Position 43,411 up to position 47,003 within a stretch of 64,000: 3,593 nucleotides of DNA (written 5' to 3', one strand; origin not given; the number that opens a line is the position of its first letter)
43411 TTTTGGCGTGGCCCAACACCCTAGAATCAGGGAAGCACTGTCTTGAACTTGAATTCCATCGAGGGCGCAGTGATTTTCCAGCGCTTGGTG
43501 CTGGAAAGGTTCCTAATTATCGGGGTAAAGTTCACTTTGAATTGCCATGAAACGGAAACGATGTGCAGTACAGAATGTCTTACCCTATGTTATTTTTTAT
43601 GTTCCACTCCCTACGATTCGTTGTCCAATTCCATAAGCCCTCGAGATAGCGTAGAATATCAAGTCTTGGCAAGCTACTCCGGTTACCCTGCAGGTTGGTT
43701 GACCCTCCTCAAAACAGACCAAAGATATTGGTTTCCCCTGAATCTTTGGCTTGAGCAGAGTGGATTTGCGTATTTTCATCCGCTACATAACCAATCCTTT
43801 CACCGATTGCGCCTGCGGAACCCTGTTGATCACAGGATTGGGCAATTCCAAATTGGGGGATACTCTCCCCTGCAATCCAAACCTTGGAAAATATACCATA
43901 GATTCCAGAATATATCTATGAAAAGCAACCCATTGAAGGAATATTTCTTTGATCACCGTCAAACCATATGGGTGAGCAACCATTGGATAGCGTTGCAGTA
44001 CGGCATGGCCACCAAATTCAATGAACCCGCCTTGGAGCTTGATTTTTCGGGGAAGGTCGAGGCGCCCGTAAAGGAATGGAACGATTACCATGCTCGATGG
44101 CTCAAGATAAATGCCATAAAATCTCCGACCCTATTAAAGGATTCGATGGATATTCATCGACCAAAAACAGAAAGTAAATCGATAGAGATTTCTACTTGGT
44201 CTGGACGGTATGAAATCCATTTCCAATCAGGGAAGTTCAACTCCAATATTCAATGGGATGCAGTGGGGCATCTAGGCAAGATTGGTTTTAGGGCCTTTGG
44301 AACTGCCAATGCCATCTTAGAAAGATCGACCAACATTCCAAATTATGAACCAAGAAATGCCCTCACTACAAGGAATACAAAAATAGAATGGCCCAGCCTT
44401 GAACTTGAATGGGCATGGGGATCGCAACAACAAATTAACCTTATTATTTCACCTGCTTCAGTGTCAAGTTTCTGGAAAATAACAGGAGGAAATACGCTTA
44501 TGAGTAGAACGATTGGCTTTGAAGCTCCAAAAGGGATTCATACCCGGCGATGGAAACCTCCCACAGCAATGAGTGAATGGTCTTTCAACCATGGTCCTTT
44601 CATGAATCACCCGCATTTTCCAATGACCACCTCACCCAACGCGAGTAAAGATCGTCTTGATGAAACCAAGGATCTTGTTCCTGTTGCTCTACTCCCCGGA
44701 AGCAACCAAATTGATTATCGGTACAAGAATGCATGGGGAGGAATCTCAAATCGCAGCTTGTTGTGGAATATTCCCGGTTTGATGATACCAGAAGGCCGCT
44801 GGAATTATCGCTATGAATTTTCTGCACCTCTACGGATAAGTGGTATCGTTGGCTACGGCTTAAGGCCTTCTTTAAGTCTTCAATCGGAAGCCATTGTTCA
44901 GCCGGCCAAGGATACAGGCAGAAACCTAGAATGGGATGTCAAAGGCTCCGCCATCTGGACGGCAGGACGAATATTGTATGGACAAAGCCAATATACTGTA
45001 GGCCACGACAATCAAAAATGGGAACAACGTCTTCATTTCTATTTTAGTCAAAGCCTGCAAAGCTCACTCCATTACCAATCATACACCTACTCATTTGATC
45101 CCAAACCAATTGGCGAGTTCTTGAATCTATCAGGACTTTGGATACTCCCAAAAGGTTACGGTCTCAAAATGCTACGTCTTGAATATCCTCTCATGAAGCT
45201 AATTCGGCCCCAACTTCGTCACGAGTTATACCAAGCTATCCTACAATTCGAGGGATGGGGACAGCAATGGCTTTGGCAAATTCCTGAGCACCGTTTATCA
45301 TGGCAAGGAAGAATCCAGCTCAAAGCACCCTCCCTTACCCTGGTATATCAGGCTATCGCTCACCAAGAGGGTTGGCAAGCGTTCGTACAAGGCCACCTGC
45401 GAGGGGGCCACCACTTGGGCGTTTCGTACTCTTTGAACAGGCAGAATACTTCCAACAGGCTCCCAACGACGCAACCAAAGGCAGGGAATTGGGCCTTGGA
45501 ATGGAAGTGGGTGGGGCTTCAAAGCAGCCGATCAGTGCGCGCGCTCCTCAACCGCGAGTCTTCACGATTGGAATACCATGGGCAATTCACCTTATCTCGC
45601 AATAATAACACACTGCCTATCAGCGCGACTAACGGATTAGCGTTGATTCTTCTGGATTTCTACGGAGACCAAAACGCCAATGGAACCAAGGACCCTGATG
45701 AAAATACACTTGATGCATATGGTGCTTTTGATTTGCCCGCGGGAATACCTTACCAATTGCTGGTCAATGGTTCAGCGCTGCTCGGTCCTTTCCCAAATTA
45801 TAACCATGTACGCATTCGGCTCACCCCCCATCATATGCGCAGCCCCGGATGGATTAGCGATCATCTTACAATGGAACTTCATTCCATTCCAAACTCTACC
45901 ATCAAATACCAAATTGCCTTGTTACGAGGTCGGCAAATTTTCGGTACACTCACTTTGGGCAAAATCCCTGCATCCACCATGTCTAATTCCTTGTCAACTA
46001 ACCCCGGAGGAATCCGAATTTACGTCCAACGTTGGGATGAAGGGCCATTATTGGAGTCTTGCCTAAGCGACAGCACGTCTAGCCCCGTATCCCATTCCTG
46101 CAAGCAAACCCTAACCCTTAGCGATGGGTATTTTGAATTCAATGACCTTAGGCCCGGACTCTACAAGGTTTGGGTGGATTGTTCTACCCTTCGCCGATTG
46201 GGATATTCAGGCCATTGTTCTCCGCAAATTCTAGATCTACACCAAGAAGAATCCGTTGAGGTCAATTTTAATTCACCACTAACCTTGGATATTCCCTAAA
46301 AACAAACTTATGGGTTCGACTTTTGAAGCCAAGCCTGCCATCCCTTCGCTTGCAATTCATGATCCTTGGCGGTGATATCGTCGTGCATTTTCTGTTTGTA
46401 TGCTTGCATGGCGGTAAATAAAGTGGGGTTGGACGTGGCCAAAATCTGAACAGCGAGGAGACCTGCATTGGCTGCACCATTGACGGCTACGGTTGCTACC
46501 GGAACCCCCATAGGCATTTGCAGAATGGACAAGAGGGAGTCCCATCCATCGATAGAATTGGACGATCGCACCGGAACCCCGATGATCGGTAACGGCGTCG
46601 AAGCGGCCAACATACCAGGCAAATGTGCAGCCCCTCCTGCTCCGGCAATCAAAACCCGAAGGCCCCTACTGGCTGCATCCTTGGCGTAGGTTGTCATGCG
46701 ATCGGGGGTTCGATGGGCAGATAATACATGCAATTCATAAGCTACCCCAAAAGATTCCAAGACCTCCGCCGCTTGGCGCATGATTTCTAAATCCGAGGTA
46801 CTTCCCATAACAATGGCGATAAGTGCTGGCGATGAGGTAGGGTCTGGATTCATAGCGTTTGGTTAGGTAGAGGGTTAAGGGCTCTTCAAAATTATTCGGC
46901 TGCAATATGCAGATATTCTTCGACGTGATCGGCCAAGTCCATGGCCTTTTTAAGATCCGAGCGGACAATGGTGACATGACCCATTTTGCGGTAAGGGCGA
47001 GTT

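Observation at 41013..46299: Putative archaic (sigma/Csu-type) chaperone-usher pilus locus with DUF4402/SCPU-like subunits in a Bacteroidota genome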

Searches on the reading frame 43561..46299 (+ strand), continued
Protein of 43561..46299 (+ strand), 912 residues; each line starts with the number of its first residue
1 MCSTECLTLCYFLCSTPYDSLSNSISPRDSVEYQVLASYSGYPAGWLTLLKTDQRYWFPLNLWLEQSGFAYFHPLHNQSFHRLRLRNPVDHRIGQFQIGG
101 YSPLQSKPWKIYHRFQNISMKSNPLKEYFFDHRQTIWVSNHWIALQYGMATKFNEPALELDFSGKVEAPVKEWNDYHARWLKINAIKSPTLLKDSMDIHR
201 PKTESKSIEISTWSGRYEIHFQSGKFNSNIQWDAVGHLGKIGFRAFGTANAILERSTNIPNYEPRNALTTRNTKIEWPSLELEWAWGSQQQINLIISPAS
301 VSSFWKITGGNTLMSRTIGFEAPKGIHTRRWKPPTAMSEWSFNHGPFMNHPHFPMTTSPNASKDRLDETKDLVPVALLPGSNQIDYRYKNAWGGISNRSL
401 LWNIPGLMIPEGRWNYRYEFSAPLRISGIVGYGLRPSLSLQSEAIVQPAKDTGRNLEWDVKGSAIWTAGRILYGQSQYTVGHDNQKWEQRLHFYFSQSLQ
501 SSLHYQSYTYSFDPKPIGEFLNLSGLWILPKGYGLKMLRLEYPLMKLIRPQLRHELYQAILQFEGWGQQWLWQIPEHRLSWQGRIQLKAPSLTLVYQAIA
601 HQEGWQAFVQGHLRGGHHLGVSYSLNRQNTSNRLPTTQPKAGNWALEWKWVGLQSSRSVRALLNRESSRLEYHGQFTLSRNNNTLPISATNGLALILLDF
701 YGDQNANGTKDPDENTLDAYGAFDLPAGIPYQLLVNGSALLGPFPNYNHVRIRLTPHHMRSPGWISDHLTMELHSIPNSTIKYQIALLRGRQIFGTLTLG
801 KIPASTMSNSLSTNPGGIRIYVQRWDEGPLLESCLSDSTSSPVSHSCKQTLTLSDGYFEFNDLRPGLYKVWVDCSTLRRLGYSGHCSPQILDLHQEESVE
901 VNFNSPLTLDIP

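Call 62: search_solved_structures(query=A6, max_evalue=10, show_alignments=3)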
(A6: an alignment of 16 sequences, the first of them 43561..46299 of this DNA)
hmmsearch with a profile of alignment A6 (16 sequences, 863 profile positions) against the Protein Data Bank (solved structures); distinct sequences matched with E-value up to 10: 7.
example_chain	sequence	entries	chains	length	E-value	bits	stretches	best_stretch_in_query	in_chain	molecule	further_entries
7dm0_A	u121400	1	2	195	4.7e-10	41.2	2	282-352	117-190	Biofilm-associated surface protein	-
9c7v_B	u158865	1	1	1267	5.5e-05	24.5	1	757-822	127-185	BOS complex subunit NOMO2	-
6m3a_A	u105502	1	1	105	0.00016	22.9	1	282-352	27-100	Biofilm-associated surface protein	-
4eiu_A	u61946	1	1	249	0.071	14.2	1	758-823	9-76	uncharacterized hypothetical protein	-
10ps_A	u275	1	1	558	0.14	13.2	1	770-821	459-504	Serine-aspartate repeat-containing protein D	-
4wi0_B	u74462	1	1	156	1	10.3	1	797-823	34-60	Cellulosomal scaffoldin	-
4u3s_B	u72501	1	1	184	1.3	10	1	797-823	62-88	Cellulosomal scaffoldin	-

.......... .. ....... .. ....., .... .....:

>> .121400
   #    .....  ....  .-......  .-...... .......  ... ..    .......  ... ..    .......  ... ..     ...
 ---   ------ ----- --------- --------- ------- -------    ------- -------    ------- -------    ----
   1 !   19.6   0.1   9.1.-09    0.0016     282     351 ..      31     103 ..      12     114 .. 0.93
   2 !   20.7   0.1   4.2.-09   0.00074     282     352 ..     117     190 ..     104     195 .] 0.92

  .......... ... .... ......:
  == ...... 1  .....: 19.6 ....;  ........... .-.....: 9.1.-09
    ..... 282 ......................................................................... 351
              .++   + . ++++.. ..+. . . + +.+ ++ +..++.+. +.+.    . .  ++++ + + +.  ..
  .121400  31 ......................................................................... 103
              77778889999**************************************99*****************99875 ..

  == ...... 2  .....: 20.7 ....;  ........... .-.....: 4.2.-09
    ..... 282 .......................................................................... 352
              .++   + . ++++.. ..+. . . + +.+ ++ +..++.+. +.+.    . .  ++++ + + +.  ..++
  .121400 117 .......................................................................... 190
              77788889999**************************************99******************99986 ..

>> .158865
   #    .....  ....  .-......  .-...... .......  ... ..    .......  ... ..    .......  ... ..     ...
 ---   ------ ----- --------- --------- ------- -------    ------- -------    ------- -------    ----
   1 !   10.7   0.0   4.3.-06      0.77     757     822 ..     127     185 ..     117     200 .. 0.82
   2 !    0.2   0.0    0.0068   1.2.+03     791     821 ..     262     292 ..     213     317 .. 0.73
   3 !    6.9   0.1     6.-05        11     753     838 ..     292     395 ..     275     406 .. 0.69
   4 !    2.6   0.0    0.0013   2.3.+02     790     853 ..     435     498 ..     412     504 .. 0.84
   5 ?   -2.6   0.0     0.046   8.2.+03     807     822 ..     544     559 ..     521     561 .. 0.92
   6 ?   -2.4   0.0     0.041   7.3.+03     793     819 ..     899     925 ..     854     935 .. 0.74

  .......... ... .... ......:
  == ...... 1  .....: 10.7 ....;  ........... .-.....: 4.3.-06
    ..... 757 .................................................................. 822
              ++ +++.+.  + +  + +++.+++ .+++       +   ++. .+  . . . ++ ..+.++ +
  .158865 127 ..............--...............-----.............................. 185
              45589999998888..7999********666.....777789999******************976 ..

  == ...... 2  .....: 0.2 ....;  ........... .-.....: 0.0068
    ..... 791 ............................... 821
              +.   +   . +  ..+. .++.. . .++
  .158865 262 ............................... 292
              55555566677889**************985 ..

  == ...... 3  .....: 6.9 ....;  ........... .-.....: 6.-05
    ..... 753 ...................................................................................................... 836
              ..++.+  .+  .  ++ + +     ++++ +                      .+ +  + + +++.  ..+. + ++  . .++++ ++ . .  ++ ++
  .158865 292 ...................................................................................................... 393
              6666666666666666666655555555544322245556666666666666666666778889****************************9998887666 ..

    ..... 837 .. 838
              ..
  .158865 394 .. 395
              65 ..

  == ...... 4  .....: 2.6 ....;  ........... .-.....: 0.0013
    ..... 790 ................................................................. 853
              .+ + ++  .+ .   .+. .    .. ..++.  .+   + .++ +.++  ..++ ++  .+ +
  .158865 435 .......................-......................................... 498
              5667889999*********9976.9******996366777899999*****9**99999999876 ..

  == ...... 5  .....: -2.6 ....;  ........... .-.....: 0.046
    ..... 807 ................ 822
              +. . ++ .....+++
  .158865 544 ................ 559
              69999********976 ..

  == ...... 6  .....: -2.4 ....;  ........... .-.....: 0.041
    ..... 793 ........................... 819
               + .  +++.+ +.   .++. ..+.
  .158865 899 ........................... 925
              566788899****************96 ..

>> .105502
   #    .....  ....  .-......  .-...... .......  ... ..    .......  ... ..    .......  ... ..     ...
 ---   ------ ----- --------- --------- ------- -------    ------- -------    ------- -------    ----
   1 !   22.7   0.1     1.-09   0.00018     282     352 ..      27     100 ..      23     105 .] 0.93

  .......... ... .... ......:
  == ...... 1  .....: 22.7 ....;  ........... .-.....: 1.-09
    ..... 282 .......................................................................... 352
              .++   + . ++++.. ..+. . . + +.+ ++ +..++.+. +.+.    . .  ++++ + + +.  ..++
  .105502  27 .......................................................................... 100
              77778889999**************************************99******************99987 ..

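Call 84: list_cluster_members(proteins=[P0029, P0038, P0043, P0044, P0045, P0046, P0047, P0020])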
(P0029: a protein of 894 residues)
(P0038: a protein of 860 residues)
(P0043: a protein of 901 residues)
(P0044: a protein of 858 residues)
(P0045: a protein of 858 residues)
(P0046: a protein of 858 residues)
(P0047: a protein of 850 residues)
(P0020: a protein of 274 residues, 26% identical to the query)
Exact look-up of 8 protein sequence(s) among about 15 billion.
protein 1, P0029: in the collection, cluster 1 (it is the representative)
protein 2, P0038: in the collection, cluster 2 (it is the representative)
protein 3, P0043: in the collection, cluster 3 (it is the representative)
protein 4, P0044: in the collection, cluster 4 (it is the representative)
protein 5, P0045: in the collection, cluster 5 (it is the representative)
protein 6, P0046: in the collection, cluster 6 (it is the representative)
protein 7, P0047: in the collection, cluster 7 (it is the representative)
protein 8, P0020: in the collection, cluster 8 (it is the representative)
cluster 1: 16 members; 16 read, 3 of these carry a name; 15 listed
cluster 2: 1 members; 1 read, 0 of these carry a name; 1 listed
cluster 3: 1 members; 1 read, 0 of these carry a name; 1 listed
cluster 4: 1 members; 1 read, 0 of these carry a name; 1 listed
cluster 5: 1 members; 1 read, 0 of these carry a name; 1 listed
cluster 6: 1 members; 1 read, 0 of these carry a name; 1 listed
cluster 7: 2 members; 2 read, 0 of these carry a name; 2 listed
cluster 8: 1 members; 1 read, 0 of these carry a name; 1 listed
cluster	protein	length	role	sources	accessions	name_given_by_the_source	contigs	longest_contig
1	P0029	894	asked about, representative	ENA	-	-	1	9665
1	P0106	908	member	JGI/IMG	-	hypothetical protein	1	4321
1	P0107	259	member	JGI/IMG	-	hypothetical protein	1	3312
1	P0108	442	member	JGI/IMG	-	hypothetical protein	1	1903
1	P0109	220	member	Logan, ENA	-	-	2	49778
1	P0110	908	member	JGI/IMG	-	-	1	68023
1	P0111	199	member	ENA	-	-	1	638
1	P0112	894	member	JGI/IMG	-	-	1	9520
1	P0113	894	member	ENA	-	-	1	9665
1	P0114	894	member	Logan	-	-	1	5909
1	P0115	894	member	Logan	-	-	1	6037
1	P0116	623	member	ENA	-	-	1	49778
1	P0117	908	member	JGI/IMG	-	-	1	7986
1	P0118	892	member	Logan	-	-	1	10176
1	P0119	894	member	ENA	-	-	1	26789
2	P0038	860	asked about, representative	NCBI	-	-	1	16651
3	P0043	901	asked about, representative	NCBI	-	-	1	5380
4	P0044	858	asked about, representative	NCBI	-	-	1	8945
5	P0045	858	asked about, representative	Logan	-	-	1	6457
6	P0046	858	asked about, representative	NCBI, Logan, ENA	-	-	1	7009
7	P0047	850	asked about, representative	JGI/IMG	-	-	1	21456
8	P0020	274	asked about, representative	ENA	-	-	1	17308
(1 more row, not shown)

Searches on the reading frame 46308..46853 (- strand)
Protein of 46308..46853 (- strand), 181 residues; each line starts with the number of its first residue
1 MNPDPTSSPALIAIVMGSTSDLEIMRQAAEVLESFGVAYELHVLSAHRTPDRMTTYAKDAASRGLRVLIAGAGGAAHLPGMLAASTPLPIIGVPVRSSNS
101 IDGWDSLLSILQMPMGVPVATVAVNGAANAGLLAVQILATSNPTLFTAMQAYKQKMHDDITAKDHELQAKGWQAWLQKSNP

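Call 93: search_protein_families(library=pfam, proteins=[window:46308-46853:-], max_evalue=0.00001)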
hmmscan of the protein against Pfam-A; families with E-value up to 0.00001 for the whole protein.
window:46308-46853:- (181 aa): 1 family
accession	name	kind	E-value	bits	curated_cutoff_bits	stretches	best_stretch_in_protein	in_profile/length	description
PF00731.26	AIRC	-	2.9e-64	215.5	30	1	12-158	2-147/148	AIR carboxylase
